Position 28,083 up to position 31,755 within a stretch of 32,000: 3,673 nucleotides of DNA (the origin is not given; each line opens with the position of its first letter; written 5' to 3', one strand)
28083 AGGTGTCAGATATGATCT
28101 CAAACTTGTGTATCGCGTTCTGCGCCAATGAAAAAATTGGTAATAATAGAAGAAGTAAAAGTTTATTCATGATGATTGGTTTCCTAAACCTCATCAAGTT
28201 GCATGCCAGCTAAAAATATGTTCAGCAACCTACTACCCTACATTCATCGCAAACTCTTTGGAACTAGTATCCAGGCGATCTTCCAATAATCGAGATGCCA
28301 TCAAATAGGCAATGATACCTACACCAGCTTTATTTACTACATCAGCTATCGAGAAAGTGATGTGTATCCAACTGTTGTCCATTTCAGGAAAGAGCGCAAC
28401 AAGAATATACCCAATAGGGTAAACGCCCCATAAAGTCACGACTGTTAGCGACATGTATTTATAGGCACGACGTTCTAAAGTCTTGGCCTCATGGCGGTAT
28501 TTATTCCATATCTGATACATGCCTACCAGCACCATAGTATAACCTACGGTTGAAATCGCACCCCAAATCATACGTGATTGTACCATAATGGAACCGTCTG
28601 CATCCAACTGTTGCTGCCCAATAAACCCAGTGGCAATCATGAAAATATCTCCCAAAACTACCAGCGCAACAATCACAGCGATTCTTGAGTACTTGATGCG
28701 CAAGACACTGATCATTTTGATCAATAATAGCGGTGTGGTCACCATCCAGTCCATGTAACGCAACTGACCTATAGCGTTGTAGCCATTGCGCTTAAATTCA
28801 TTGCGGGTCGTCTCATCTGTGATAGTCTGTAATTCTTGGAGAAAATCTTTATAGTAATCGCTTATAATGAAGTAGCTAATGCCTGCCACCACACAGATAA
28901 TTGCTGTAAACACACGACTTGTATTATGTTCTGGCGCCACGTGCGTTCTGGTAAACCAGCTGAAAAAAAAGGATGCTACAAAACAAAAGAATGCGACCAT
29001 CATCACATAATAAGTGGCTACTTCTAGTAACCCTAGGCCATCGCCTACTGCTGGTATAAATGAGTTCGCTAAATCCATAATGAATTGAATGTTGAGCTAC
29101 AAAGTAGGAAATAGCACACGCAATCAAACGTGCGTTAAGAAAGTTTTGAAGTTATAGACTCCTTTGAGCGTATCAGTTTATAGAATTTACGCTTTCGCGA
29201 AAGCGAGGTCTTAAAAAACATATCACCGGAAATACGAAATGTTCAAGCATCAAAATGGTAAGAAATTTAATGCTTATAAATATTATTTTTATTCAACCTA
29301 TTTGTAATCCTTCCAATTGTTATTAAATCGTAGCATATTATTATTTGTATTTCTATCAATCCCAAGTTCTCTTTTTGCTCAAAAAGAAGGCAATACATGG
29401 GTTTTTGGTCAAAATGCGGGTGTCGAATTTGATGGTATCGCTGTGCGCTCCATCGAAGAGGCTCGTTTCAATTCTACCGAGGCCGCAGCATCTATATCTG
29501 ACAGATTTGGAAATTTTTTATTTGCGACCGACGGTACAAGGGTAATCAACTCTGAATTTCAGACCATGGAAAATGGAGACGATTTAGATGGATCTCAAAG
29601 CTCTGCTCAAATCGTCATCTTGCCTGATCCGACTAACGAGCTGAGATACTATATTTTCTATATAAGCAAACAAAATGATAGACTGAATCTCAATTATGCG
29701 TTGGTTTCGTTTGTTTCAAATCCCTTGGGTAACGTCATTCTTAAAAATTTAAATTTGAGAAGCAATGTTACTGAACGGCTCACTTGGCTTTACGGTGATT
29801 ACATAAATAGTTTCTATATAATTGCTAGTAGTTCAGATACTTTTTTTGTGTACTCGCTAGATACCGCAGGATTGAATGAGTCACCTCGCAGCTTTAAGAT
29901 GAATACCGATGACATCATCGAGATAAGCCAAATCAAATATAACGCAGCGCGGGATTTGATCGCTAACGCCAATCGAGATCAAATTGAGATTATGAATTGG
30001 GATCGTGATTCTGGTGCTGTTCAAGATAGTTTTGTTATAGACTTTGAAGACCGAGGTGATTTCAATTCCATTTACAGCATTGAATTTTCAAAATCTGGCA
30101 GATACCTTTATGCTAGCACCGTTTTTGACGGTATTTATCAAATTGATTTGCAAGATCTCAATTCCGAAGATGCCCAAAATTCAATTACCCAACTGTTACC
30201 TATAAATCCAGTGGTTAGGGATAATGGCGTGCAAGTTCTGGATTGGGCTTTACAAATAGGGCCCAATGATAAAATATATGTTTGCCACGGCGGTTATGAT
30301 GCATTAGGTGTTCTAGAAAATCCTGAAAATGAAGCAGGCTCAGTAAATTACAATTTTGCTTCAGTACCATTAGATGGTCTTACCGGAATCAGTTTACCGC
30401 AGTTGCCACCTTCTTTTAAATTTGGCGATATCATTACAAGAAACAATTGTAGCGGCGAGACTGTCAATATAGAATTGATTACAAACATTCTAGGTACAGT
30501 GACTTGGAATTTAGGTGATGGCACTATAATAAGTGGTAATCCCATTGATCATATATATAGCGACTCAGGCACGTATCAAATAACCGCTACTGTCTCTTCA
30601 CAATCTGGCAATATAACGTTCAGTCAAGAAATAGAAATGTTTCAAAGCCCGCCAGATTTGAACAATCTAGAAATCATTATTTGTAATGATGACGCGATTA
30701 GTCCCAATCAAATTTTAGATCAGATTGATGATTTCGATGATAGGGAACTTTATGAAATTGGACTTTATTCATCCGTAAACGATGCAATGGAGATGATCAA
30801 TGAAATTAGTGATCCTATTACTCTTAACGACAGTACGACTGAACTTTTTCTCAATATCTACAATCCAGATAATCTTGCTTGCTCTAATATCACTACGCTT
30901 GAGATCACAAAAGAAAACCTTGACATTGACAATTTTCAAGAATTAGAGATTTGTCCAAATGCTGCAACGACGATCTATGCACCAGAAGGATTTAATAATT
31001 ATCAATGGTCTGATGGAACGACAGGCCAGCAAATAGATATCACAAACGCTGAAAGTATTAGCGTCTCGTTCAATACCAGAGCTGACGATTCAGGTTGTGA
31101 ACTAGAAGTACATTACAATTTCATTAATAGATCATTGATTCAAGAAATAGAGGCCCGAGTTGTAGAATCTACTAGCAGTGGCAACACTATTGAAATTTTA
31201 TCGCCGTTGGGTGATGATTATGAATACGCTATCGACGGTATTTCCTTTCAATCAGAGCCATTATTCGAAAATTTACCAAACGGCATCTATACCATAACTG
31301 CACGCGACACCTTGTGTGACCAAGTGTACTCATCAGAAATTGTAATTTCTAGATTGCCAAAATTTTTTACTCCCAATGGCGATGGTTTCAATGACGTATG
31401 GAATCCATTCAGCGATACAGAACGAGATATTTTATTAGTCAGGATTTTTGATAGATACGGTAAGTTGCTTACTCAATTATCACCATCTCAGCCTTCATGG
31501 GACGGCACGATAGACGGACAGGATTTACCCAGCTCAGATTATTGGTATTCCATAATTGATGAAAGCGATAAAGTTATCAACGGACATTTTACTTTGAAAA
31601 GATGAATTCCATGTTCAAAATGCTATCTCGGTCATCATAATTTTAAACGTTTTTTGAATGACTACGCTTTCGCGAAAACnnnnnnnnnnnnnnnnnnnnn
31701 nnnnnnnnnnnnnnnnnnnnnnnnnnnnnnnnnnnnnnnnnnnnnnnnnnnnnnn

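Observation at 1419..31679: High-copy 16-bp perfect palindrome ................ (about 1 per 3.5 kb)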

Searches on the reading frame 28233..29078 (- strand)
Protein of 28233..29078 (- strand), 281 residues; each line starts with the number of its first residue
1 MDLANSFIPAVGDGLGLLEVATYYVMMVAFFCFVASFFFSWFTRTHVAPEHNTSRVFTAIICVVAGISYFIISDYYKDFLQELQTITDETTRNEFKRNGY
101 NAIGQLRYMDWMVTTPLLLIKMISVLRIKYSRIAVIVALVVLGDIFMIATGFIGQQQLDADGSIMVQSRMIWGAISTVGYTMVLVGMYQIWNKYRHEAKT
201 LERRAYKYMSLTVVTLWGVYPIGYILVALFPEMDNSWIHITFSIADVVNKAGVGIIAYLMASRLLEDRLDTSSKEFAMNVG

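Call 7: search_protein_families(library=ncbifam, proteins=[window:28233-29078:-], max_evalue=0.00001)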
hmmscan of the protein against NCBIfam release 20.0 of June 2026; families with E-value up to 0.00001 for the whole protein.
window:28233-29078:- (281 aa): 0 families

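Call 68: search_protein_families(library=pfam, proteins=[window:28233-29078:-], max_evalue=0.001)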
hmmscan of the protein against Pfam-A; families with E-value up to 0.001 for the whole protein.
window:28233-29078:- (281 aa): 1 family
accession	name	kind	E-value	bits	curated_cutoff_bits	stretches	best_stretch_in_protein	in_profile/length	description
PF01036.24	Bac_rhodopsin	-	3.3e-30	105.6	24.6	1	23-261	5-221/224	Bacteriorhodopsin-like protein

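Call 81: find_homologous_proteins(query=window:28233-29078:-, max_evalue=1e-40)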
Query window:28233-29078:- (281 aa): 114 proteins with E <= 1e-40 among 1427 candidates.
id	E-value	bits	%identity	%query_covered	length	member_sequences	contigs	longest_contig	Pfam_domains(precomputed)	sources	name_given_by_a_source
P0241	1.6e-181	620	100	100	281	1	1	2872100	PF01036.25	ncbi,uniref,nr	ncbi:bacteriorhodopsin [Nonlabens ponticola]|uniref:Rhodopsin n=1 Tax=Nonlabens ponticola TaxID=2496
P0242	4.1e-127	441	69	100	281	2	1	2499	PF01036.25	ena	-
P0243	9.3e-115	401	63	100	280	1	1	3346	PF01036.25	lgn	-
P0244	1.4e-106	374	57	100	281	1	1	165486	PF01036.25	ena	-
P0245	8.5e-104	365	61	96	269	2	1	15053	PF01036.25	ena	-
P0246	7.3e-102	359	56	100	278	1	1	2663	PF01036.25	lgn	-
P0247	2.2e-101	357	57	100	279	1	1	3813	PF01036.25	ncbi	ncbi:MAG: bacteriorhodopsin [Leeuwenhoekiella sp.]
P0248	4.2e-98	346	52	100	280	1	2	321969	PF01036.25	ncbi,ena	-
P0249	2.2e-90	321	50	100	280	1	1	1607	PF01036.25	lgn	-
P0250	4.4e-88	313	50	97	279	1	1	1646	PF01036.25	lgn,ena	-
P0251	3.2e-86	307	51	97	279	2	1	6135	PF01036.25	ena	-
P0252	5.0e-86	307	49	98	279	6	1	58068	PF01036.25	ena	-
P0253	3.2e-85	304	52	100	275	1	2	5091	PF01036.25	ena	-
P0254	5.8e-85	303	48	97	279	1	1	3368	PF01036.25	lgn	-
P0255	1.5e-84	302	50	100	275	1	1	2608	PF01036.25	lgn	-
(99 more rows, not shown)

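Call 82: find_encoding_contigs(protein=P0241, flank=10000, max_places=1)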
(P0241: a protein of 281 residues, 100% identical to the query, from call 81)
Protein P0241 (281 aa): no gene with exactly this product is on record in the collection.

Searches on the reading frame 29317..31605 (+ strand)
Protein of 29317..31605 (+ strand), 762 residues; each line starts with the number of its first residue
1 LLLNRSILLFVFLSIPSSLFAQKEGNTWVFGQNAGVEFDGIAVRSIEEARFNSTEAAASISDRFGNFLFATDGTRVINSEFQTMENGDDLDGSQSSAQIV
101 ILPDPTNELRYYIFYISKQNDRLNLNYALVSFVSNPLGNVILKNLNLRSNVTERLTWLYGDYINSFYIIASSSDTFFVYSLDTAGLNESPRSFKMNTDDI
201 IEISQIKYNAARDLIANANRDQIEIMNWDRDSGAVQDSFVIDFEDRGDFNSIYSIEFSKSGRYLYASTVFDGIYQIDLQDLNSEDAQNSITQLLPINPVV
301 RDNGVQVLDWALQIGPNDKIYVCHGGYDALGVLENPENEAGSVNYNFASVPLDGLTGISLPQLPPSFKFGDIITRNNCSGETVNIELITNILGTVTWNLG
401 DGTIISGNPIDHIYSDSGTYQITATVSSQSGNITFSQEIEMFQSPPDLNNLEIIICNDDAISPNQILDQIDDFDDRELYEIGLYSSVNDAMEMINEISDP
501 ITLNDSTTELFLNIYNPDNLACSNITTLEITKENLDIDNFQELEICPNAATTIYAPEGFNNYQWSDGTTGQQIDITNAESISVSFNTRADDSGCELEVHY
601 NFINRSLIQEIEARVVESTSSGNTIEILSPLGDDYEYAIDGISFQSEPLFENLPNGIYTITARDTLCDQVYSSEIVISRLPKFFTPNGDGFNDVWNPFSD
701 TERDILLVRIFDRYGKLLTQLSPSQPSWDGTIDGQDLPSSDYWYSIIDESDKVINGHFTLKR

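Call 7: search_protein_families(library=ncbifam, proteins=[window:29317-31605:+], max_evalue=0.00001)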
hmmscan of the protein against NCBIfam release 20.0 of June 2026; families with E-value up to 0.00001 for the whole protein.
window:29317-31605:+ (762 aa): 1 family
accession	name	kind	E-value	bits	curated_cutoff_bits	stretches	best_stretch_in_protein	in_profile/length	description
TIGR04131.1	Bac_Flav_CTERM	domain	2.3e-31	107.8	35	1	680-762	3-85/85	T9SS type B sorting domain-containing protein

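Call 68: search_protein_families(library=pfam, proteins=[window:29317-31605:+], max_evalue=0.001)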
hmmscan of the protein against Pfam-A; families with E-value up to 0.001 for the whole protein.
window:29317-31605:+ (762 aa): 3 families
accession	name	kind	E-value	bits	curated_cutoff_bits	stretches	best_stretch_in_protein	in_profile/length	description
PF13585.12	CHU_C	-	5.9e-11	42.8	27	1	680-746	3-70/86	CHU_C Type IX secretion signal domain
PF18911.6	PKD_4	-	7.2e-10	39.2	27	1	394-441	36-83/85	PKD domain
PF00801.26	PKD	-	1.1e-07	32.2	23.5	1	394-434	31-73/80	PKD domain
